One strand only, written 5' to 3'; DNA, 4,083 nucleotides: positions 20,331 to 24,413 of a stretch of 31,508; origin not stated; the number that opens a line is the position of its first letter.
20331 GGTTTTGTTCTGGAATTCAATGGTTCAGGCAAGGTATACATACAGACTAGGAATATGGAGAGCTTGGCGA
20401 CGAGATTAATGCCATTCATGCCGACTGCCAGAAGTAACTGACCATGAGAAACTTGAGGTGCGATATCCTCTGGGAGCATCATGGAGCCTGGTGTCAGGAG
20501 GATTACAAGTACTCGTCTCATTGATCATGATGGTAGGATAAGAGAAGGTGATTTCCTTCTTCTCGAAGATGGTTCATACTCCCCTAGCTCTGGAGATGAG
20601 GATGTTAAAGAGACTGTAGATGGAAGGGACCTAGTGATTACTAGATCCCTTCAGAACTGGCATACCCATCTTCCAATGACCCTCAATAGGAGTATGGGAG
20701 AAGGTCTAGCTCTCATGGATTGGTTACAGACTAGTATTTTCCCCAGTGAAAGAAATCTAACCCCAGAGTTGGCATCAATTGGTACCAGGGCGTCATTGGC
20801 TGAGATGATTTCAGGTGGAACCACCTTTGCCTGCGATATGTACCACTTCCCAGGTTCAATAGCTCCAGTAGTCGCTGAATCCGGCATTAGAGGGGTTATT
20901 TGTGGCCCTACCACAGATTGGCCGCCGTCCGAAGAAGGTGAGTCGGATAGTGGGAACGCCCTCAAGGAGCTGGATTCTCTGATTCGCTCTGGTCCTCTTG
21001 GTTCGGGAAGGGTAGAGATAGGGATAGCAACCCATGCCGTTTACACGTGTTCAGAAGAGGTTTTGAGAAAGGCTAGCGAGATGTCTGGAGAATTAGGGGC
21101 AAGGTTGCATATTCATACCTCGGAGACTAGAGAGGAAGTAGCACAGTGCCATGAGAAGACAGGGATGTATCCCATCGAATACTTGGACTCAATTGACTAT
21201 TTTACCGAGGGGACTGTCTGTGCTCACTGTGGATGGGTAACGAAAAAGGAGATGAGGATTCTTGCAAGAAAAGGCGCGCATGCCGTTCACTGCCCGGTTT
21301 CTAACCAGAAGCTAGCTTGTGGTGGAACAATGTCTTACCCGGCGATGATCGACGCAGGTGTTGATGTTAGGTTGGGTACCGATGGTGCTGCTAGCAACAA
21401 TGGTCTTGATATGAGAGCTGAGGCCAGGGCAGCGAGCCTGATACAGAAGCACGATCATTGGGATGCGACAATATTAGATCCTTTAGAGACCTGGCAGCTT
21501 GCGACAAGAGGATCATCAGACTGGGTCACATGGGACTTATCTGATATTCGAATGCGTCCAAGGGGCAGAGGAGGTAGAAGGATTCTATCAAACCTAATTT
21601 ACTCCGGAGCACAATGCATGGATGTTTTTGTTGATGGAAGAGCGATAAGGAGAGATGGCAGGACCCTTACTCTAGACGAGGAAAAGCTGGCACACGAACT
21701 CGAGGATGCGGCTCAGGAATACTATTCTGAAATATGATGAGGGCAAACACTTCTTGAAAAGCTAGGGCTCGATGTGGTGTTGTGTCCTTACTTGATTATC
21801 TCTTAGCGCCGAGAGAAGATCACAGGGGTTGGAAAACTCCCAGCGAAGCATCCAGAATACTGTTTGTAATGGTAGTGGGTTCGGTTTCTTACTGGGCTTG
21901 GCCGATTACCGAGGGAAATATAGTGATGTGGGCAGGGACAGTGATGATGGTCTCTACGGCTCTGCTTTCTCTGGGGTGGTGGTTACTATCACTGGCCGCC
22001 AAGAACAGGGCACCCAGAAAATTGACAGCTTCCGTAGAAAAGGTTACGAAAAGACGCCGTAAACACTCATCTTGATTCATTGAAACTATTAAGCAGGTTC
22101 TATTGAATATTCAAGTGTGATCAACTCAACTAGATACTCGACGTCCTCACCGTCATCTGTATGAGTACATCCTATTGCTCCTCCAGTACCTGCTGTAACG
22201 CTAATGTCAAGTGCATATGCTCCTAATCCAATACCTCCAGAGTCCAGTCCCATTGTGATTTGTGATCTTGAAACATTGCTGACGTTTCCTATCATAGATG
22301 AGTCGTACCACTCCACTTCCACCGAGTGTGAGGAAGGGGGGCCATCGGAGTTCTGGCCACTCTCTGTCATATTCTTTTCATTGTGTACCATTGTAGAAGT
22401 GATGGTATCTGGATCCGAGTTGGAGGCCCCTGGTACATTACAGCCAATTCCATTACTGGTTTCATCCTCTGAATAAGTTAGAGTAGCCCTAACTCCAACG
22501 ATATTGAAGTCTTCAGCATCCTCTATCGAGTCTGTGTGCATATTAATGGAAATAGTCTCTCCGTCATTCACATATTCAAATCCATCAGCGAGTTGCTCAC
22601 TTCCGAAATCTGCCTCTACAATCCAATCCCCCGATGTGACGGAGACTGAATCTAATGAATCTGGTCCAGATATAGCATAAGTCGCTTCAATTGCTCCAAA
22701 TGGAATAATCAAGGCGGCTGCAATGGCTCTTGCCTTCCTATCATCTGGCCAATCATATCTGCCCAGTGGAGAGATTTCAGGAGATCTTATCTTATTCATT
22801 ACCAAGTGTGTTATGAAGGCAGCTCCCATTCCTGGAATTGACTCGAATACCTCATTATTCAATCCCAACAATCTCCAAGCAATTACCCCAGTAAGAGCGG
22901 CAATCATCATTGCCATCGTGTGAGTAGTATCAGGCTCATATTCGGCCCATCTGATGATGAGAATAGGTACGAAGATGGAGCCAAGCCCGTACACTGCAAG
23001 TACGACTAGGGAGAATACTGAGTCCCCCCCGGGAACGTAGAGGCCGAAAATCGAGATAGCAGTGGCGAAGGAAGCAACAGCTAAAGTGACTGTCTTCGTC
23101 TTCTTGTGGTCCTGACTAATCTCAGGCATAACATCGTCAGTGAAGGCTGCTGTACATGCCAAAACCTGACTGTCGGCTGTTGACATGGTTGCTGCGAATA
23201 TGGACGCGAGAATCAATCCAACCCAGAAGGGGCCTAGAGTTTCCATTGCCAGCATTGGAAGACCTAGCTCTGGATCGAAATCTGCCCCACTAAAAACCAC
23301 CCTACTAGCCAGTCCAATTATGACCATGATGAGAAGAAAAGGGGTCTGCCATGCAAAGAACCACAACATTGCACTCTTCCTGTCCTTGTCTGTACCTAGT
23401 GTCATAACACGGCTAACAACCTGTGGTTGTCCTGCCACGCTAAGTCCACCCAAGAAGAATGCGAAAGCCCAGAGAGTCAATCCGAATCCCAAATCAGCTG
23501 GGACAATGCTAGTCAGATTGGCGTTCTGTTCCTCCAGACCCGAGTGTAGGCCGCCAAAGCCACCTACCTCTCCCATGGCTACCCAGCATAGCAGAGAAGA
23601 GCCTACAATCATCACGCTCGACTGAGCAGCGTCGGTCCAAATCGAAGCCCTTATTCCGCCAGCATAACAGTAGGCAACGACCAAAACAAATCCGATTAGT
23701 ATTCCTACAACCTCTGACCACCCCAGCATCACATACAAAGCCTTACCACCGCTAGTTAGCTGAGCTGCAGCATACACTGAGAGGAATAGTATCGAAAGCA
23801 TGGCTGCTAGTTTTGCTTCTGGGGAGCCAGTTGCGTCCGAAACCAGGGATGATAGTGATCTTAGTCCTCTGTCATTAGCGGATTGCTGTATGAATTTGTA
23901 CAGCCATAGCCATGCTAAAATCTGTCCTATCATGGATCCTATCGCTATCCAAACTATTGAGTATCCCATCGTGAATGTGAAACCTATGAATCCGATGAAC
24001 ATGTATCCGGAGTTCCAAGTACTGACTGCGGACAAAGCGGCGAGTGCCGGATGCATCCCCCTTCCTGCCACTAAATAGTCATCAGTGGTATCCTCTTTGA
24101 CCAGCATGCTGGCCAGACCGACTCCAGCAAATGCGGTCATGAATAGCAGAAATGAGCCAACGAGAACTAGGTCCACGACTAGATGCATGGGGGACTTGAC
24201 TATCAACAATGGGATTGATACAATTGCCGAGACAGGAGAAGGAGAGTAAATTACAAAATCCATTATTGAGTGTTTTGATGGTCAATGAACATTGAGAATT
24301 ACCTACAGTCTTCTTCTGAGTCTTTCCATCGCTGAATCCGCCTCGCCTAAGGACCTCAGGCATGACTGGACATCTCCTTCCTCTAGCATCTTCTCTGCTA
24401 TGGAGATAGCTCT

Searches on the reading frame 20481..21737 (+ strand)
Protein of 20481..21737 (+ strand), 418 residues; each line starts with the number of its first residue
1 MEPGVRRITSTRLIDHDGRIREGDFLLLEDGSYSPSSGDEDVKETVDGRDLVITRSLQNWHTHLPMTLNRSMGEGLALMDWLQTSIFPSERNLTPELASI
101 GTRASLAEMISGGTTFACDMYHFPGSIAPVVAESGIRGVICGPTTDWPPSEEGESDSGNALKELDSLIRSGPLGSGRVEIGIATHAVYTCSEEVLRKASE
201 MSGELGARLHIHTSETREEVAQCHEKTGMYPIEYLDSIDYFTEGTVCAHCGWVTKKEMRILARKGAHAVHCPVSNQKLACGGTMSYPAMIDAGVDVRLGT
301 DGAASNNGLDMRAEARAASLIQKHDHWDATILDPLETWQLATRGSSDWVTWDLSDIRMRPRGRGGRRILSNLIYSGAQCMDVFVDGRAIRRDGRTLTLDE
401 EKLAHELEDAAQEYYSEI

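Call 65: search_protein_families(library=pfam, proteins=[window:20481-21737:+], max_evalue=0.001)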
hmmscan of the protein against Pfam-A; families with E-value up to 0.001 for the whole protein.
window:20481-21737:+ (418 aa): 1 family
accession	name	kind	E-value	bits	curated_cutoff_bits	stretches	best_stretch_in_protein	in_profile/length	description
PF01979.26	Amidohydro_1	-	2.4e-42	145.9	25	1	59-344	8-293/345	Amidohydrolase family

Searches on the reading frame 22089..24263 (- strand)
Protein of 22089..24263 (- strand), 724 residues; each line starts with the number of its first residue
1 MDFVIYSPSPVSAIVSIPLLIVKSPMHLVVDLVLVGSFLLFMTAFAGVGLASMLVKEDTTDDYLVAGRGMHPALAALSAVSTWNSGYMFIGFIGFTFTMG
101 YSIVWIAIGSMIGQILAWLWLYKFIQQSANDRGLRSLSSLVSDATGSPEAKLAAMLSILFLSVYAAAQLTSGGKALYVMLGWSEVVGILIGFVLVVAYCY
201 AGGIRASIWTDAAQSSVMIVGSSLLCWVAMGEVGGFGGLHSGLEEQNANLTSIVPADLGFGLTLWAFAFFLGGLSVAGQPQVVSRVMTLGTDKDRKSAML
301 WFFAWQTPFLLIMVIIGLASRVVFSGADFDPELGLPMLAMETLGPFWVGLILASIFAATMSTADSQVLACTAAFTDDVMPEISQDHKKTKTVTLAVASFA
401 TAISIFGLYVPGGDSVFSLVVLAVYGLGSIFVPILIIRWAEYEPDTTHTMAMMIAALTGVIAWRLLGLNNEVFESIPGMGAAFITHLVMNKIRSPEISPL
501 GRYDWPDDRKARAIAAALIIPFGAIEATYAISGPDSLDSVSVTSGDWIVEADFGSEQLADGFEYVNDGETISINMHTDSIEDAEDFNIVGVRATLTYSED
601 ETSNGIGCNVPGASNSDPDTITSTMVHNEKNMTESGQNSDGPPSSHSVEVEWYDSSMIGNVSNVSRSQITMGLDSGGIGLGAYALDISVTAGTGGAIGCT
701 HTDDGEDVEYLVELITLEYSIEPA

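Call 107: search_protein_families(library=pfam, proteins=[window:22089-24263:-], max_evalue=0.001)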
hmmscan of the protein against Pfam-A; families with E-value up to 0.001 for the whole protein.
window:22089-24263:- (724 aa): 1 family
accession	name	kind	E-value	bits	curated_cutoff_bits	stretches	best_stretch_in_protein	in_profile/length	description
PF00474.23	SSF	-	3.7e-41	141.8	22.8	1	63-437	1-387/406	Sodium:solute symporter family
